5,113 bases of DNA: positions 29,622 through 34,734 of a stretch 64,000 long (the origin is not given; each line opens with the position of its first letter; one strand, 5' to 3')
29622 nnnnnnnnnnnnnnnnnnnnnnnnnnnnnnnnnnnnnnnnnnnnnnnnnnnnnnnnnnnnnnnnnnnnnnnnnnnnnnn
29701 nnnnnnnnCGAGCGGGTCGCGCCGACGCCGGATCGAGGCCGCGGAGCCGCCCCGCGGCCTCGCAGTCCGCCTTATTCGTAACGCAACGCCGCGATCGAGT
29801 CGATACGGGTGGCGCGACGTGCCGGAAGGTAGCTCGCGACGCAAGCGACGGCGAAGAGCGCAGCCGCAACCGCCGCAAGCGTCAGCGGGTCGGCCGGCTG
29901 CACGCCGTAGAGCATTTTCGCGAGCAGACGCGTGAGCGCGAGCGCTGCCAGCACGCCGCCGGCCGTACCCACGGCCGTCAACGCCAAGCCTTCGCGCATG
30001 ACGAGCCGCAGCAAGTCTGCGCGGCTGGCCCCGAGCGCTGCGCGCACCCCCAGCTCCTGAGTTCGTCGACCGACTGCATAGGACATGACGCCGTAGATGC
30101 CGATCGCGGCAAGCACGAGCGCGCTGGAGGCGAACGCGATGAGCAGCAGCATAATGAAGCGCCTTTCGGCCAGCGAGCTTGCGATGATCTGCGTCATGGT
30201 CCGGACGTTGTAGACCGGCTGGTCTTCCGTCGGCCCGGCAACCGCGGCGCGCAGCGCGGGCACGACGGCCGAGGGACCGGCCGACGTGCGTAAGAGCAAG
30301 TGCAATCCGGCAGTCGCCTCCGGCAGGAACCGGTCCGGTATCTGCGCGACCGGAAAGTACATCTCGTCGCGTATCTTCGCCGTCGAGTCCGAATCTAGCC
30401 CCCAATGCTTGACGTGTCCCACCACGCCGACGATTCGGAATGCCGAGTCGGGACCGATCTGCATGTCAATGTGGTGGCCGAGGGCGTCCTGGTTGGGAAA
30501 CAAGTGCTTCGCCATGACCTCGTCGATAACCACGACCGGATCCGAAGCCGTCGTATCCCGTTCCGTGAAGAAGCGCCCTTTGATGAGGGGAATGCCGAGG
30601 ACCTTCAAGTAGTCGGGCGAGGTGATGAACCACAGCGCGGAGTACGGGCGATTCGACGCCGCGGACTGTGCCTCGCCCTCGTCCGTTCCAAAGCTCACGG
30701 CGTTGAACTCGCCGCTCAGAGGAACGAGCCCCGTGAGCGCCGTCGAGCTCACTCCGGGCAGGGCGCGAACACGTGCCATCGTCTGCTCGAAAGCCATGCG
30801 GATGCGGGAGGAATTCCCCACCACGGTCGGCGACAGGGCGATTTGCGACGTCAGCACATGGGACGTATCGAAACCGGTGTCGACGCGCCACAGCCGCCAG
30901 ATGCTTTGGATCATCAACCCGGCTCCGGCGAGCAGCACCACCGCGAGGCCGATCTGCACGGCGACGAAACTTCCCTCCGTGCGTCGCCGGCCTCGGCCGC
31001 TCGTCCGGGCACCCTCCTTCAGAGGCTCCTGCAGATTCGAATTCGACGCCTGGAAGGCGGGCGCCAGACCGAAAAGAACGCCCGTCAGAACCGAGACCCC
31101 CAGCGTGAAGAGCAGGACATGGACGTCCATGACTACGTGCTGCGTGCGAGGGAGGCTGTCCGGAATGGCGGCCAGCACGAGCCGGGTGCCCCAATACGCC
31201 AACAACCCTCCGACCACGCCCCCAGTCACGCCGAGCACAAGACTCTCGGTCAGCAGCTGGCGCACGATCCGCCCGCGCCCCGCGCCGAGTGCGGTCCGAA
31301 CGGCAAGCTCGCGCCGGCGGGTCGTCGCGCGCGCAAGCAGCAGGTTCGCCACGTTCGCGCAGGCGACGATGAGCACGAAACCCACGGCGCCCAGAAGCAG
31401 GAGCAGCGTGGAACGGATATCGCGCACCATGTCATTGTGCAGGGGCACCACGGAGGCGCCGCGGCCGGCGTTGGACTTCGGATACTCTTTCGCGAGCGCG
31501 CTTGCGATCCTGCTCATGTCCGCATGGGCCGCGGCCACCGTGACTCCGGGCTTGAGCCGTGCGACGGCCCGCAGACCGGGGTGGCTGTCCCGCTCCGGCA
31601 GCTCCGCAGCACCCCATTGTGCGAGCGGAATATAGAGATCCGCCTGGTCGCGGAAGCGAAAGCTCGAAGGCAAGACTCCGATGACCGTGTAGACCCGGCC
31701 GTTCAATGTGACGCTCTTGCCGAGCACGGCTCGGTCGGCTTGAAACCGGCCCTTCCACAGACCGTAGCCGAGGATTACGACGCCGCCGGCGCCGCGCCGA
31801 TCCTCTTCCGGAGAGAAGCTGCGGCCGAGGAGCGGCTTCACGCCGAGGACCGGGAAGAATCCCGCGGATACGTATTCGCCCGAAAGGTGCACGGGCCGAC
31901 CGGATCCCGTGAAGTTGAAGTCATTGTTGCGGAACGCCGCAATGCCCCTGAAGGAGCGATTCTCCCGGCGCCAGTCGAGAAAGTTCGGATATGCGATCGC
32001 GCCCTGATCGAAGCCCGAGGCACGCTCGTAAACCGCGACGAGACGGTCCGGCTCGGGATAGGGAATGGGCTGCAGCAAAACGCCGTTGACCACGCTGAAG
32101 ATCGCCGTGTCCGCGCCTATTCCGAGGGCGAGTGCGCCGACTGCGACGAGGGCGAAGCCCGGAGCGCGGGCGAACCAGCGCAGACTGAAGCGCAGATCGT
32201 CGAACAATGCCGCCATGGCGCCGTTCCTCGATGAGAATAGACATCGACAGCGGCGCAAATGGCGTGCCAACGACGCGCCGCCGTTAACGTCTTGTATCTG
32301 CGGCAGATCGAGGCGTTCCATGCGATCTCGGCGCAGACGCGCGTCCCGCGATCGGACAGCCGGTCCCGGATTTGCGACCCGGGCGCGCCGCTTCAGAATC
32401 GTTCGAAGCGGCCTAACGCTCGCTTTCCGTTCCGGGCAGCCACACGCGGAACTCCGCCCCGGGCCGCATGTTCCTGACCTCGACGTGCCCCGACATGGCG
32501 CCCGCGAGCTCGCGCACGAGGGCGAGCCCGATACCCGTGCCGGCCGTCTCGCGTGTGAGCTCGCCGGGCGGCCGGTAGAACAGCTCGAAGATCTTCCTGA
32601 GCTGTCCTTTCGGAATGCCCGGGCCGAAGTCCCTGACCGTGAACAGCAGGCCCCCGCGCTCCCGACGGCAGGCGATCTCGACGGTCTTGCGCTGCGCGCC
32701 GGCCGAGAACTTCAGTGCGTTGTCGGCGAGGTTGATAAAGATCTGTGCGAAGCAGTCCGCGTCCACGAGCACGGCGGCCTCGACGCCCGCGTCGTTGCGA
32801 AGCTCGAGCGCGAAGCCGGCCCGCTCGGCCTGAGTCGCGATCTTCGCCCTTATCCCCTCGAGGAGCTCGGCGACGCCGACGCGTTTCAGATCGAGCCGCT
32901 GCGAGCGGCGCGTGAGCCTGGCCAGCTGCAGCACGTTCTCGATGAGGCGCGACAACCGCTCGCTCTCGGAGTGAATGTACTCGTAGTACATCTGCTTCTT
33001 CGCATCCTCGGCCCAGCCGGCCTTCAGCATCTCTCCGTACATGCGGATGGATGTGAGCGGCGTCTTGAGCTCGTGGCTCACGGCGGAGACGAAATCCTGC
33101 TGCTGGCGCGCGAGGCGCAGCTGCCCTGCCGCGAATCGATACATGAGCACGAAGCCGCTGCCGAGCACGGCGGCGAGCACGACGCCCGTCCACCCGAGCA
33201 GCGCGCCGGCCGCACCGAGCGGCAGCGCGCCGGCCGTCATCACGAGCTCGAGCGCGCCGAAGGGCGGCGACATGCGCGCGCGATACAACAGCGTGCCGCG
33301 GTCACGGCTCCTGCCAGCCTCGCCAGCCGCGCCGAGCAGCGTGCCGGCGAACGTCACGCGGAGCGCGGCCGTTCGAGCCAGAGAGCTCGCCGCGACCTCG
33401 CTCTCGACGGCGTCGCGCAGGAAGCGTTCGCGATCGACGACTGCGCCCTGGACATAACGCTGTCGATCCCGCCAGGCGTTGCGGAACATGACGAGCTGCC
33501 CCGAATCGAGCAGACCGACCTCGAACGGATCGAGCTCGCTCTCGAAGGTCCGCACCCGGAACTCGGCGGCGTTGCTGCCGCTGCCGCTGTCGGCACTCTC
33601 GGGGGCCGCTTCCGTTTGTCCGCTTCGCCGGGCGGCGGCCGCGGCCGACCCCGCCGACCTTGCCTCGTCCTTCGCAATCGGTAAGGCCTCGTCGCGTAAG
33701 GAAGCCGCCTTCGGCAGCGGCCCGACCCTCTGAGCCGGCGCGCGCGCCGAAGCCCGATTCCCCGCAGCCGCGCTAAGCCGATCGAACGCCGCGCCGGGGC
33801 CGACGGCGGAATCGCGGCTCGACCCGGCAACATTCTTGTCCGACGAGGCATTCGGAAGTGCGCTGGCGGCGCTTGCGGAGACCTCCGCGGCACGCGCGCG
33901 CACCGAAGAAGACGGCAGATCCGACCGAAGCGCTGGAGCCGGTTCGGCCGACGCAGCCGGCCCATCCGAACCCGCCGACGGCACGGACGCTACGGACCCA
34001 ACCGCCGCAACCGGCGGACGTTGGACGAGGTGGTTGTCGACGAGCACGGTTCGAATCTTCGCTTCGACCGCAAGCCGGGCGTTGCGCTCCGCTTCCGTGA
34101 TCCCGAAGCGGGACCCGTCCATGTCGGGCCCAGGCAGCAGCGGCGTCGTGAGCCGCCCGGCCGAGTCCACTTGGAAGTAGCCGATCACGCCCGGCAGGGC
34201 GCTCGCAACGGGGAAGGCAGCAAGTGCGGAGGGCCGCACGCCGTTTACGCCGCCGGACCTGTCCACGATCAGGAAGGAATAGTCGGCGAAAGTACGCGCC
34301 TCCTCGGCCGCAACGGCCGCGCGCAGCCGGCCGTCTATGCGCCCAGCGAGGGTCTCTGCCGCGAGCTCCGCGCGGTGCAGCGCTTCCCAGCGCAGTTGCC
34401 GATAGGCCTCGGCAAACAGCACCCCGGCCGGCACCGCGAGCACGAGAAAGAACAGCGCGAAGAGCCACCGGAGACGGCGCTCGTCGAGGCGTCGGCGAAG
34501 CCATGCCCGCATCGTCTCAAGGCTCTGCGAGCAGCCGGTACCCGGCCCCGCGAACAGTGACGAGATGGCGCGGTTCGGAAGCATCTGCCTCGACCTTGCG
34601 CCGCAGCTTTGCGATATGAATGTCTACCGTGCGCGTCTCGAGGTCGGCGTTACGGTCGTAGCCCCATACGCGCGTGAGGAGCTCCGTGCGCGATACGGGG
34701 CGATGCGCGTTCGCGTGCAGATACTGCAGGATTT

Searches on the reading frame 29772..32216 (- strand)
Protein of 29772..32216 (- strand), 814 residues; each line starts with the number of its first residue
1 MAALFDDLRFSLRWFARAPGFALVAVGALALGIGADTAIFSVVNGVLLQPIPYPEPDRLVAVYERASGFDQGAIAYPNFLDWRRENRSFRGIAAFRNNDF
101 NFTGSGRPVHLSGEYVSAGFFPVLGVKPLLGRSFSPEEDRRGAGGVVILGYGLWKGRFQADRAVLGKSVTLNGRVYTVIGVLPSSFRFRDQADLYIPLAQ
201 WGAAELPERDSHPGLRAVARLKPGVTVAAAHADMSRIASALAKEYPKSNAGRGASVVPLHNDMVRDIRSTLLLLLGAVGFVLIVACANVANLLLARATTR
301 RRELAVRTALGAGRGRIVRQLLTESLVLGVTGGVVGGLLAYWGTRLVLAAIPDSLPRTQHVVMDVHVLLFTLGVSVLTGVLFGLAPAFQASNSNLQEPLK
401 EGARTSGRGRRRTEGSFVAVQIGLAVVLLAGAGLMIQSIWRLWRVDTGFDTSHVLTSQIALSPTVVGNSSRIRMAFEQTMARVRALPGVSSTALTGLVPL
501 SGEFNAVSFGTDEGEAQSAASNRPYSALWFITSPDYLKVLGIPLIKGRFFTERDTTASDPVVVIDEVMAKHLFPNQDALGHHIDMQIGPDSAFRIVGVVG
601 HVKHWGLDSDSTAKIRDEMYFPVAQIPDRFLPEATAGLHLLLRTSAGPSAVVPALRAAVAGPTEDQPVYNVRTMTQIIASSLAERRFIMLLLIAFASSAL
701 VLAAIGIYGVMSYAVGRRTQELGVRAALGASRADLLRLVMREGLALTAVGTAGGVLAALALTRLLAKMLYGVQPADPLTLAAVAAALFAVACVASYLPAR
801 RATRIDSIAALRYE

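Call 26: search_protein_families(library=pfam, proteins=[window:29772-32216:-], max_evalue=0.001)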
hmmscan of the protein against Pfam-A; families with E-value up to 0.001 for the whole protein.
window:29772-32216:- (814 aa): 2 families
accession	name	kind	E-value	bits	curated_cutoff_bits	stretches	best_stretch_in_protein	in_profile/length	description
PF12704.14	MacB_PCD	-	3.8e-44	151.9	27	2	23-236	2-206/207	MacB-like periplasmic core domain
PF02687.27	FtsX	-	1.4e-27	96.6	25.5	2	277-394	3-119/120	FtsX-like permease C-terminal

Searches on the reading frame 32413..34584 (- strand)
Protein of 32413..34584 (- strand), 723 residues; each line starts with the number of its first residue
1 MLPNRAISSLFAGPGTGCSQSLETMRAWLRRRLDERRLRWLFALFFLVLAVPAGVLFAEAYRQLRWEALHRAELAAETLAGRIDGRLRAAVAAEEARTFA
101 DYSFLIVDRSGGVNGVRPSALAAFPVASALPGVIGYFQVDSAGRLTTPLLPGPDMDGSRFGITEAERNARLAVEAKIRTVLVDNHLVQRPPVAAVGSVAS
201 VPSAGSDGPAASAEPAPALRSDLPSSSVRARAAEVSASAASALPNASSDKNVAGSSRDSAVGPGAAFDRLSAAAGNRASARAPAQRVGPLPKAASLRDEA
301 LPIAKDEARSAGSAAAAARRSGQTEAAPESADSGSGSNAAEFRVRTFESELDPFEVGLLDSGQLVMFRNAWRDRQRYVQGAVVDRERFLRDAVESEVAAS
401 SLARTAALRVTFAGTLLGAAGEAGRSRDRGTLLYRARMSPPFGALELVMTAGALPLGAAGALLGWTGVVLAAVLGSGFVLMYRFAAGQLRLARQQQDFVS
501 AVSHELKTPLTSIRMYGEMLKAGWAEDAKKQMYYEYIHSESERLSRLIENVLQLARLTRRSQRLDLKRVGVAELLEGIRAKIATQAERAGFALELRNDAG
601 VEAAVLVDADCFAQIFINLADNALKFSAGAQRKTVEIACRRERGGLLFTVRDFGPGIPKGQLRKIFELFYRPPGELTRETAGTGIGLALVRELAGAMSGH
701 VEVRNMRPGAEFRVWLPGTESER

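Call 9: search_protein_families(library=pfam, proteins=[window:32413-34584:-], max_evalue=0.01)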
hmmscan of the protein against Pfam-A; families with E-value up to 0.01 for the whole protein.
window:32413-34584:- (723 aa): 3 families
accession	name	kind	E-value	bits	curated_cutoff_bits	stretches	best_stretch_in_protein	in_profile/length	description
PF02518.31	HATPase_c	-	5.2e-22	78.8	26.4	1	608-718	2-109/111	Histidine kinase-, DNA gyrase B-, and HSP90-like ATPase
PF00512.31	HisKA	-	1e-18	67.5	26.9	1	495-558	2-64/66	His Kinase A (phospho-acceptor) domain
PF13581.12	HATPase_c_2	-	0.0021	18.5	27.4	1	622-697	42-112/127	Histidine kinase-like ATPase domain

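Call 10: find_related_loci(query=window:32413-34584:-, collection=genome_contigs, flank=6000)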
Query window:32413-34584:- (723 aa) in genome_contigs; peptide patterns used: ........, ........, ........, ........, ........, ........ (x = any residue, [..] = any of these).
162 stretches matched a pattern; 74 encode a relative of the query (tblastn E <= 1e-3); 74 distinct loci.
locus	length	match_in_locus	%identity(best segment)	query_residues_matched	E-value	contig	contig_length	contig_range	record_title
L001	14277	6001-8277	51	4-717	0e+0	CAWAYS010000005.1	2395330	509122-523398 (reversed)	MAG: uncultured Gammaproteobacteria bacterium isolate MFD05684.bin.2.281 genome assembly, contig: contig_33078, whole ge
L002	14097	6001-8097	54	33-717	0e+0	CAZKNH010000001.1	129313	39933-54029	MAG TPA_asm: uncultured Gammaproteobacteria bacterium isolate SRP268622_co1_209 genome assembly, contig: NODE_158_length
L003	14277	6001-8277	54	4-719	0e+0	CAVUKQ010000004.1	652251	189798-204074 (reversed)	MAG: uncultured Gammaproteobacteria bacterium isolate MFD00392.bin.2.65 genome assembly, contig: contig_1534, whole geno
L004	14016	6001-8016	54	31-717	0e+0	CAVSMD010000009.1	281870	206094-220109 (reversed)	MAG: uncultured Gammaproteobacteria bacterium isolate MFD04944.bin.1.114 genome assembly, contig: contig_46467, whole ge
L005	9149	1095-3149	46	33-717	9e-179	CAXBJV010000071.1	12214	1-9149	MAG TPA_asm: uncultured Woeseiaceae bacterium isolate ERR2762122_metabat2_19 genome assembly, contig: ERZ3421826.7894, w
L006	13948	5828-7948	42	33-719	7e-177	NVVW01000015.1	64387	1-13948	MAG: Methylophaga sp. isolate NORP53 Contig_source1383C_1132, whole genome shotgun sequence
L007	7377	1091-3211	42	33-719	7e-176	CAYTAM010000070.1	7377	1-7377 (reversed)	MAG TPA_asm: uncultured Methylophaga sp. isolate binchicken_co182_38 genome assembly, contig: NODE_4838_length_7377_cov_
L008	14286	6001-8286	42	29-723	2e-174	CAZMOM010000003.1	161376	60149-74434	MAG TPA_asm: uncultured Gammaproteobacteria bacterium isolate binchicken_co85_55 genome assembly, contig: NODE_23_length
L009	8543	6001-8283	43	27-721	4e-174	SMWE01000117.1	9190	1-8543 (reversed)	MAG: Gammaproteobacteria bacterium isolate N075bin63 k141_1065686, whole genome shotgun sequence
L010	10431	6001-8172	43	5-714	9e-173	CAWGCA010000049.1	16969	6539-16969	MAG: uncultured Gammaproteobacteria bacterium isolate MFD03804.bin.2.7 genome assembly, contig: contig_86406, whole geno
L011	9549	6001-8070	44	33-712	2e-171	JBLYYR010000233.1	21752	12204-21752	MAG: Arenicellales bacterium isolate DBRS4.bin12 k97_754748, whole genome shotgun sequence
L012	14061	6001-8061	46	33-717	2e-170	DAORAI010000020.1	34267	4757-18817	MAG TPA_asm: Woeseiaceae bacterium isolate AMR_MDS_0962 NODE_267_length_34267_cov_5.136151, whole genome shotgun sequenc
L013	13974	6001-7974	46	51-717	9e-170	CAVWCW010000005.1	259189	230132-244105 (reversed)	MAG: uncultured Gammaproteobacteria bacterium isolate MFD03804.bin.1.42 genome assembly, contig: contig_23771, whole gen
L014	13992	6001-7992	44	51-717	4e-169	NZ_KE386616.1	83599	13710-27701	Sedimenticola selenatireducens DSM 17993 A3GODRAFT_scaffold_20.21, whole genome shotgun sequence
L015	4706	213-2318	42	42-717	7e-172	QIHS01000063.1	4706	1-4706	MAG: Woeseia sp. isolate SZUA-117 Ga0063293_10068376, whole genome shotgun sequence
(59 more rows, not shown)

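Call 17: find_encoding_contigs(protein=window:32413-34584:-, flank=3000, max_places=10)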
Protein window:32413-34584:- (723 aa): no gene with exactly this product is on record in the collection.

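Call 18: find_encoding_contigs(protein=window:32413-34512:-, flank=3000, max_places=10)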
Protein window:32413-34512:- (699 aa): no gene with exactly this product is on record in the collection.
